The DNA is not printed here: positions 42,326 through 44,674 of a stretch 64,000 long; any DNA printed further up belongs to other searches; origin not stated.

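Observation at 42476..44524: Asparagine-synthetase-like amidotransferase fused to a Dph6-type diphthine-ammonia ligase domain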

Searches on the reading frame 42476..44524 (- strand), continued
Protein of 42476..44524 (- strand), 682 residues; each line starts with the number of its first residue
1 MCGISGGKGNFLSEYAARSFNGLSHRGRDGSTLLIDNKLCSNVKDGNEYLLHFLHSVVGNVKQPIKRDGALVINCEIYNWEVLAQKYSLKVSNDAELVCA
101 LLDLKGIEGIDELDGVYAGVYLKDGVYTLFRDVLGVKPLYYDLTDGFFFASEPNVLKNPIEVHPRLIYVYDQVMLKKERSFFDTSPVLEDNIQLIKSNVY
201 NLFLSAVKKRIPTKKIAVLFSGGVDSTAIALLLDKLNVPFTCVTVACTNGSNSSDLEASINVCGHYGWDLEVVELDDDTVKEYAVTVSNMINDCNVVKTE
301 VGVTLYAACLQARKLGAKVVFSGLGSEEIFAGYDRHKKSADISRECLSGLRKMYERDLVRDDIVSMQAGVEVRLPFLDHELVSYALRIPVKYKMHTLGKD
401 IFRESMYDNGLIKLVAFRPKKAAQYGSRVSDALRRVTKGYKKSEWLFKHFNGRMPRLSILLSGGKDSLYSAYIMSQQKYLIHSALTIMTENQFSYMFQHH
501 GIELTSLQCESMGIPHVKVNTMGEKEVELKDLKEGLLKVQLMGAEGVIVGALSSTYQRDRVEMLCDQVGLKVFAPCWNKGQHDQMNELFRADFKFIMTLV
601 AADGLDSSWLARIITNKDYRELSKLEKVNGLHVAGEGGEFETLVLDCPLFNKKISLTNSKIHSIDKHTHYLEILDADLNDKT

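Call 39: fold_search(model_id=the predicted structure, library=pdb)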
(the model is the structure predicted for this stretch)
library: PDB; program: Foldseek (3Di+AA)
matches with E <= 10: 1550; with E <= 0.001: 91
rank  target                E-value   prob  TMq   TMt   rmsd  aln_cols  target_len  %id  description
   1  6gq3_A                2.3e-30  1.00  0.58  0.77   3.8       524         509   24  Human asparagine synthetase (ASNS) in complex with 6-diazo-5-oxo-L-norleucine (DON) at 1.85 A resolution (released 2019-09-18)
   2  9b6c_A                5.3e-30  1.00  0.57  0.75   5.0       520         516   24  Human asparagine synthetase Arg-142 to Ile-142 (R142I) variant (released 2025-01-08)
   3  1ct9_A                7.0e-30  1.00  0.58  0.78   3.0       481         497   24  CRYSTAL STRUCTURE OF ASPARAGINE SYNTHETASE B FROM ESCHERICHIA COLI (released 1999-12-15)
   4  1ct9_D                5.3e-29  1.00  0.57  0.78   2.9       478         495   24  CRYSTAL STRUCTURE OF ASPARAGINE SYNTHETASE B FROM ESCHERICHIA COLI (released 1999-12-15)
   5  8sue_B                7.4e-29  1.00  0.56  0.75   3.9       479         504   27  Human asparagine synthetase (apo-ASNS) (released 2024-05-22)
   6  8sue_A                8.7e-29  1.00  0.57  0.75   3.8       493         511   26  Human asparagine synthetase (apo-ASNS) (released 2024-05-22)
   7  1ct9_B                1.2e-28  1.00  0.56  0.76   2.9       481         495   24  CRYSTAL STRUCTURE OF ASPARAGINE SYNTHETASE B FROM ESCHERICHIA COLI (released 1999-12-15)
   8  9b6c_B                3.1e-28  1.00  0.58  0.76   4.0       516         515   24  Human asparagine synthetase Arg-142 to Ile-142 (R142I) variant (released 2025-01-08)
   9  3rk1_B                2.2e-23  1.00  0.31  0.94   1.6       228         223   40  'X-ray crystal Structure of the putative N-type ATP pyrophosphatase (PF0828) in complex with ATP from Pyrococcus furio (released 2011-05-11)
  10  3rk1_A                3.5e-23  1.00  0.31  0.95   1.4       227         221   40  'X-ray crystal Structure of the putative N-type ATP pyrophosphatase (PF0828) in complex with ATP from Pyrococcus furio (released 2011-05-11)
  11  1m1z_A                4.8e-22  1.00  0.50  0.70   6.8       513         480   15  BETA-LACTAM SYNTHETASE APO ENZYME (released 2002-10-23)
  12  2d13_D                5.1e-22  1.00  0.29  0.96   1.5       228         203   35  Crystal Structure of PH1257 from Pyrococcus horikoshii OT3 (released 2006-02-12)
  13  7ylz_A                7.9e-22  1.00  0.48  0.57   7.3       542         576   18  Unliganded form of hydroxyamidotransferase TsnB9 (released 2023-05-31)
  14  1mb9_B                9.3e-22  1.00  0.52  0.70   4.8       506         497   16  BETA-LACTAM SYNTHETASE COMPLEXED WITH ATP (released 2002-10-23)
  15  2d13_A                1.0e-21  1.00  0.30  0.94   1.3       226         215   38  Crystal Structure of PH1257 from Pyrococcus horikoshii OT3 (released 2006-02-12)
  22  2d13_C                3.9e-21  1.00  0.30  0.94   1.7       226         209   36  Crystal Structure of PH1257 from Pyrococcus horikoshii OT3 (released 2006-02-12)
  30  2d13_B                7.1e-20  1.00  0.29  0.94   1.6       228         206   35  Crystal Structure of PH1257 from Pyrococcus horikoshii OT3 (released 2006-02-12)
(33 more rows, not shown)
